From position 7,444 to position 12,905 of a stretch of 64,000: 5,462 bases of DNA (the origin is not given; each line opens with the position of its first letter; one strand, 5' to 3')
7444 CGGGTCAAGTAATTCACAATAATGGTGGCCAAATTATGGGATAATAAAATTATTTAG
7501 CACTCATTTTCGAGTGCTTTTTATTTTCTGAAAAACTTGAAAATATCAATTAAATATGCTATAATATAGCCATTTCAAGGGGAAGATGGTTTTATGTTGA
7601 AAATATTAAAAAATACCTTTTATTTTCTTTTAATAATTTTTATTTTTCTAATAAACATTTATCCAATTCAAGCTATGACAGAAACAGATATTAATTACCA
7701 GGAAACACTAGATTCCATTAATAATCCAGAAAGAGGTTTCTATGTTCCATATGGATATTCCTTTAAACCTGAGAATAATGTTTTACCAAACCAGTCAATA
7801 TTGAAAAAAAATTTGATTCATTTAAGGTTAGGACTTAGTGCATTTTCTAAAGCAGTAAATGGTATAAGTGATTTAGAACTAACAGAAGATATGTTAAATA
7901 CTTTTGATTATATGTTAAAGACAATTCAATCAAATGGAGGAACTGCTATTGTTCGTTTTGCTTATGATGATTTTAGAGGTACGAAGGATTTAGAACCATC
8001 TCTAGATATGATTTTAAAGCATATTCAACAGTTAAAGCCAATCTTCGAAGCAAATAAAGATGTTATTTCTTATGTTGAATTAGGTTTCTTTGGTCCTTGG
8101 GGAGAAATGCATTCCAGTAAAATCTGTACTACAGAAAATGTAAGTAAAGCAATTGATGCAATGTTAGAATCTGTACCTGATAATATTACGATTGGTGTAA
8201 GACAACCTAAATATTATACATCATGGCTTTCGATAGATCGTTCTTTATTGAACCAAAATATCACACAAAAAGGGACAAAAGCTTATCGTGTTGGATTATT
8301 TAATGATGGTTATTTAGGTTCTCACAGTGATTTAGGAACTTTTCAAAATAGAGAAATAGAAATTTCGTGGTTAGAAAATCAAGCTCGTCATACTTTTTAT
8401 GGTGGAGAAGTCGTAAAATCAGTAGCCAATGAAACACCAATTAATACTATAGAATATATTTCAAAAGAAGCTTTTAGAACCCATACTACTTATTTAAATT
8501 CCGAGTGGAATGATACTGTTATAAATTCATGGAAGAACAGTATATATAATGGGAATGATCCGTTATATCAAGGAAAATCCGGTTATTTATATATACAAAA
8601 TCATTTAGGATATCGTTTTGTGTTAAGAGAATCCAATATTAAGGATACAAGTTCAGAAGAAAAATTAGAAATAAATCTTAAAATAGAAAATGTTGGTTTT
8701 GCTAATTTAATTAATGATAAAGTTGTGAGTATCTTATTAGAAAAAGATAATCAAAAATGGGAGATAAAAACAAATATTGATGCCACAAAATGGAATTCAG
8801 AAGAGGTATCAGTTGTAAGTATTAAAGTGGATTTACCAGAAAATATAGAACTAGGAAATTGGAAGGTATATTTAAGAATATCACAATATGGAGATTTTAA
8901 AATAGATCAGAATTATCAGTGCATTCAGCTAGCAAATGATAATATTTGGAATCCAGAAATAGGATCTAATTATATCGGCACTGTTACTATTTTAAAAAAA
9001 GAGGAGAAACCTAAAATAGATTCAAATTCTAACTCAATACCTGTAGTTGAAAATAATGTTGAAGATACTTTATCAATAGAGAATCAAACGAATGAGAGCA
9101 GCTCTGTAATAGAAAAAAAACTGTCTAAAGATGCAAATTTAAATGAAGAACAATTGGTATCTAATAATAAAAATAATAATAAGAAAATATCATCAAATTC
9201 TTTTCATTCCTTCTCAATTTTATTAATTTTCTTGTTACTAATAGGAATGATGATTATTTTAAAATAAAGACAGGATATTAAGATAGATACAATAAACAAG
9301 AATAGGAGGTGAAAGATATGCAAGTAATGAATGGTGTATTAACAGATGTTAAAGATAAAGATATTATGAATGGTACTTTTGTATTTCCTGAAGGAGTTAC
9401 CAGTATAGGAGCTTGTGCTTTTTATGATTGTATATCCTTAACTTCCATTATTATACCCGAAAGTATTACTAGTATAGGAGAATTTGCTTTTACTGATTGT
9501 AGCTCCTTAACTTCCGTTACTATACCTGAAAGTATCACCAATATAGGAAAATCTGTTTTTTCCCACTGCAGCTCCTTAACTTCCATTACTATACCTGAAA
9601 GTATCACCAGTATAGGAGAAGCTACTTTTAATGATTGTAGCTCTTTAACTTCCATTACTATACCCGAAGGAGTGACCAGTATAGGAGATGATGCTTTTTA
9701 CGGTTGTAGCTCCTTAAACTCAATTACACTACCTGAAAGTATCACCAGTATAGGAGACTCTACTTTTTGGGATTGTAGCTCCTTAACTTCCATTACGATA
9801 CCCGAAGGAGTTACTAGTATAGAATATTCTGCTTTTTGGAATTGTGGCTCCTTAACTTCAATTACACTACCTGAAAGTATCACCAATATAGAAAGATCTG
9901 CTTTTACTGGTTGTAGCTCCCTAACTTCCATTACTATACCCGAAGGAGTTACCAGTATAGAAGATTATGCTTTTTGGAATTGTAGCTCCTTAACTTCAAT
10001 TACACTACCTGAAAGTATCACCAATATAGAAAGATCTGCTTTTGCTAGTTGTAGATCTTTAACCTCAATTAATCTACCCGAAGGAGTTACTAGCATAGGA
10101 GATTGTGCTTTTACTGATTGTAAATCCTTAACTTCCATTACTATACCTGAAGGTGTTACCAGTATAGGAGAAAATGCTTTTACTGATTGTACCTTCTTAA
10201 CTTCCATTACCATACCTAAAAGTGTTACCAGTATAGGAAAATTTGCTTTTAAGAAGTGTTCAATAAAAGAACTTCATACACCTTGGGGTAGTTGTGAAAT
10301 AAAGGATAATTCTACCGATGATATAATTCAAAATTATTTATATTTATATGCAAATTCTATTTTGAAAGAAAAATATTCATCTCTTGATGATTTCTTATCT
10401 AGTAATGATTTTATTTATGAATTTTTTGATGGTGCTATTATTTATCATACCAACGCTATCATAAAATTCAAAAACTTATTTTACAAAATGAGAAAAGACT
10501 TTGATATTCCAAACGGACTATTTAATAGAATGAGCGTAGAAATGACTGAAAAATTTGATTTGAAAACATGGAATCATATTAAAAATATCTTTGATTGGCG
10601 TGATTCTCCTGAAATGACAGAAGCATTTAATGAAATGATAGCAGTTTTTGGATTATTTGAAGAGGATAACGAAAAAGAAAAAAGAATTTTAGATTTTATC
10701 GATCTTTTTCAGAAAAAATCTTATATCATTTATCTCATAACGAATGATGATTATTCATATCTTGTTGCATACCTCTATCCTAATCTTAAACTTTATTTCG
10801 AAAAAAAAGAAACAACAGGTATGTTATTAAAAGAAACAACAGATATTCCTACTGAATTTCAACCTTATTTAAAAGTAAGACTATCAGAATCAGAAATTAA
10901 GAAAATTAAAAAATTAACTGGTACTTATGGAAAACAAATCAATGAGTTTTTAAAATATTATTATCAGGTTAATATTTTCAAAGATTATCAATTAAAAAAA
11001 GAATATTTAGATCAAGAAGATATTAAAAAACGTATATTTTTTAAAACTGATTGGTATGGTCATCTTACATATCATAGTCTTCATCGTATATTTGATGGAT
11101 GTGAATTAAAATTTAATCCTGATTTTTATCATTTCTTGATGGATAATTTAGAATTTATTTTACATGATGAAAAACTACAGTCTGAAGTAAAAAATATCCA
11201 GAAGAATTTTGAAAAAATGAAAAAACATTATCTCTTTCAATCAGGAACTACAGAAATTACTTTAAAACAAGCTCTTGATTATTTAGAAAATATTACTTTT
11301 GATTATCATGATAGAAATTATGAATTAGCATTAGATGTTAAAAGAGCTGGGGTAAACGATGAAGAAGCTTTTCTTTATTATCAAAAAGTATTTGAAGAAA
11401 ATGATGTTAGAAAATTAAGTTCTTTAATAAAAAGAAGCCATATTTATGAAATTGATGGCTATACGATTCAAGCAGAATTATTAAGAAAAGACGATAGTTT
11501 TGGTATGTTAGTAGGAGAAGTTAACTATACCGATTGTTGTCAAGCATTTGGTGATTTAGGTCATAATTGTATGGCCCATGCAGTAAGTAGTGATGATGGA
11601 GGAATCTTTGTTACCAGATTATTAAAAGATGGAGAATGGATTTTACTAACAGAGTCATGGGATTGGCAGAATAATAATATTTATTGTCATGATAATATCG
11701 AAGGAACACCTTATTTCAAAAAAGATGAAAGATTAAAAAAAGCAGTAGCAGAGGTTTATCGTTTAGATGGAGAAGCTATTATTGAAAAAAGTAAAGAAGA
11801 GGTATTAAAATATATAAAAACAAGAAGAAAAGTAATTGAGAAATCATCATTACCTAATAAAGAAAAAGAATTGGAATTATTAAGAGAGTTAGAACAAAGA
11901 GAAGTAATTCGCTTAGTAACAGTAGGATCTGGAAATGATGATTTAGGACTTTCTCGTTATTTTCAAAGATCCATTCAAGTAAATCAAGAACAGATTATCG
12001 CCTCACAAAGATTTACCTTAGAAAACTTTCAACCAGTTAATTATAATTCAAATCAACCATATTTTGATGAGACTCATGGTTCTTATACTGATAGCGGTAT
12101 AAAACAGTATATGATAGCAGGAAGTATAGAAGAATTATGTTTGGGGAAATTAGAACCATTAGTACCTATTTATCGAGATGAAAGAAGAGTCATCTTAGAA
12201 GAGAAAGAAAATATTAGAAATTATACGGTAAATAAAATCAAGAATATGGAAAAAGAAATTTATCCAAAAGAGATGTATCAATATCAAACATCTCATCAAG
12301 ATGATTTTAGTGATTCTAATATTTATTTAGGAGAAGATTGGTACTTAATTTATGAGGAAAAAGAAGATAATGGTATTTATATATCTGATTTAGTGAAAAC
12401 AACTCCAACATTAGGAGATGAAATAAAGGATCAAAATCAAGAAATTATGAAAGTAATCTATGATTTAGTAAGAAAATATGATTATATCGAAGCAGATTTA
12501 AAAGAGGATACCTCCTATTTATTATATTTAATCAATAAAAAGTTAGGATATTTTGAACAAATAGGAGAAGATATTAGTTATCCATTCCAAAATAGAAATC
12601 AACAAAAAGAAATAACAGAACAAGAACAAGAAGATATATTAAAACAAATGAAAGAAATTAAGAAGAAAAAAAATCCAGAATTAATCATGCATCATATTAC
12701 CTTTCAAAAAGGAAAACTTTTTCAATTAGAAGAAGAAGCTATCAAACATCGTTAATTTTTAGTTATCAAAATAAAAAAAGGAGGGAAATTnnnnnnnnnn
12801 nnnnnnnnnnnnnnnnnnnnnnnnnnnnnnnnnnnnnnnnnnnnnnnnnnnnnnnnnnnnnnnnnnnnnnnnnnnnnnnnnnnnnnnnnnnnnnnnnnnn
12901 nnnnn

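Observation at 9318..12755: Signal-less BspA-type LRR protein with ~12 near-identical 69-bp repeats and an 830-aa uncharacterised C-terminal domain carrying a Cys/His cluster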

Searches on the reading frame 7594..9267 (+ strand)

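Call 4: search_protein_families(library=pfam, proteins=[window:7594-9267:+], max_evalue=0.01)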
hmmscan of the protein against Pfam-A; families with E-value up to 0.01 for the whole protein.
window:7594-9267:+ (557 aa): 2 families
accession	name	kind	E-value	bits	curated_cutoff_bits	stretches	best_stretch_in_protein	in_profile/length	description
PF16116.10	DUF4832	-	1.9e-52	178.6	29.2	1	232-448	1-216/216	Domain of unknown function (DUF4832)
PF16173.10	DUF4874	-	9e-36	123.4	30.1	1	44-207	1-159/159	Domain of unknown function (DUF4874)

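Call 5: search_protein_families(library=ncbifam, proteins=[window:7594-9267:+], max_evalue=0.01)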
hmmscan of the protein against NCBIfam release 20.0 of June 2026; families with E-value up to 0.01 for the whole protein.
window:7594-9267:+ (557 aa): 0 families

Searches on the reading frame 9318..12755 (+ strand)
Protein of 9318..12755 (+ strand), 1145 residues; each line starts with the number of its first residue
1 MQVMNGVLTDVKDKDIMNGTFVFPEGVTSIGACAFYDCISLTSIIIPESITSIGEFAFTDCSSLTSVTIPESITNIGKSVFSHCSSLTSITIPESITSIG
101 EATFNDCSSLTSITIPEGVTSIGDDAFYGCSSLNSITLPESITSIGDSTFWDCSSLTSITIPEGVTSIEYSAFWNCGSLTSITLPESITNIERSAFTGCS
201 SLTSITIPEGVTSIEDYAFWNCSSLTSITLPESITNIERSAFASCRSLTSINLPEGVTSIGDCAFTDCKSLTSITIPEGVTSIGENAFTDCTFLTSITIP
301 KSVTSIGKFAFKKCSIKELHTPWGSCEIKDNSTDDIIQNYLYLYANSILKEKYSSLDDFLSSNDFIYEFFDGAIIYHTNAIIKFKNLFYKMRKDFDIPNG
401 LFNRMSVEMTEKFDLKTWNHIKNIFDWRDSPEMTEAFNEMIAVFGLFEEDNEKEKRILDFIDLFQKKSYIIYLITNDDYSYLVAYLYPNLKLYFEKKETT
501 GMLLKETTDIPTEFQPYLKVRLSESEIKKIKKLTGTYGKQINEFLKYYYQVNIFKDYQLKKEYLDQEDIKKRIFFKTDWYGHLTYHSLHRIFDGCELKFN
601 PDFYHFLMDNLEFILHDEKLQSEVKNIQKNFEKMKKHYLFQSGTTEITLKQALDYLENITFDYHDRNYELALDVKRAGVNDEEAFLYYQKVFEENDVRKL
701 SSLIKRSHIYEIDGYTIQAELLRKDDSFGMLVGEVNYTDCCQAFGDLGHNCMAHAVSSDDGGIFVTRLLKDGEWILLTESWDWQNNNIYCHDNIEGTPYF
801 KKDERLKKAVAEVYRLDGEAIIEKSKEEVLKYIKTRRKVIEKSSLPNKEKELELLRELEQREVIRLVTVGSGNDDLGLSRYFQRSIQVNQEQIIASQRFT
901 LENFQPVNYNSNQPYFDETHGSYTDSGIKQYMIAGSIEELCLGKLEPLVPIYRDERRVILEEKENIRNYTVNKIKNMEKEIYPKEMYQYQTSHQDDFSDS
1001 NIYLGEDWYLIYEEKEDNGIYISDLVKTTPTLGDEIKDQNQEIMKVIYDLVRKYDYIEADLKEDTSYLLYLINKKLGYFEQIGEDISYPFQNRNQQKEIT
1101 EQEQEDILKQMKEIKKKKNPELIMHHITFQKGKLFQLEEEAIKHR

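Call 4: search_protein_families(library=pfam, proteins=[window:9318-12755:+], max_evalue=0.01)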
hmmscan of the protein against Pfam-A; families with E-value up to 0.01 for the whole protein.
window:9318-12755:+ (1145 aa): 4 families
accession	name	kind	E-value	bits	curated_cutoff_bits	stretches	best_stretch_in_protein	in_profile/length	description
PF13306.12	LRR_5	-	1.3e-112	371.4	27.7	3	120-245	1-123/127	BspA type Leucine rich repeat region (6 copies)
PF13855.12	LRR_8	-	9.3e-21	73.8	27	2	119-160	13-55/61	Leucine rich repeat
PF10660.14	MitoNEET_N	-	0.00045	20.6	23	0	87-114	16-43/64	Iron-containing outer mitochondrial membrane protein N-terminus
PF23952.1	LRR_EndoS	-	0.0016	19.1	27.9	0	154-227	36-107/116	Endo-beta-N-acetylglucosaminidase EndoS LRR domain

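Call 5: search_protein_families(library=ncbifam, proteins=[window:9318-12755:+], max_evalue=0.01)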
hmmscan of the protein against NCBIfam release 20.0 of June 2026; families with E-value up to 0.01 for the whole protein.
window:9318-12755:+ (1145 aa): 3 families
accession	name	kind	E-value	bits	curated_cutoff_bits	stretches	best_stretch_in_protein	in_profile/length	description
NF047961.1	adhesin_HupY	equivalog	4.7e-50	170.6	1250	5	86-152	187-252/978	leucine-rich repeat adhesin HupY/LrrG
NF045861.1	glide_Gli349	exception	5.6e-37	126.1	1750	5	88-160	2680-2750/3169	gliding machinery surface structure protein Gli349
TIGR02167.2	Liste_lipo_26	repeat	3.1e-14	52.3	30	0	103-115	1-13/26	PARCEL repeat-containing surface protein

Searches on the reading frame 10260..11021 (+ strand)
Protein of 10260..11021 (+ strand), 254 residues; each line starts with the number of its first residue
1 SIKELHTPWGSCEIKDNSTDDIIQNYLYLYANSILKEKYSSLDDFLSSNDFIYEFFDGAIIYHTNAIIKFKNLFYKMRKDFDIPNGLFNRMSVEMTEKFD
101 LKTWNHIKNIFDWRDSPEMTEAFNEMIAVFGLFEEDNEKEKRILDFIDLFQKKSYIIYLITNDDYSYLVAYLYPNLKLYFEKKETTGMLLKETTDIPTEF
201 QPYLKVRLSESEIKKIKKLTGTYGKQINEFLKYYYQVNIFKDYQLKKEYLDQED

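Call 81: search_protein_families(library=pfam, proteins=[window:10260-11021:+], max_evalue=10)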
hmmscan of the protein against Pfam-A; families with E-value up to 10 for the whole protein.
window:10260-11021:+ (254 aa): 1 family
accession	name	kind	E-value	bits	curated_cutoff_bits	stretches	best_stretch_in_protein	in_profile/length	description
PF21704.3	POLH-Rev1_HhH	-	0.078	13.6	27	1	213-249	3-41/56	DNApol eta/Rev1, HhH motif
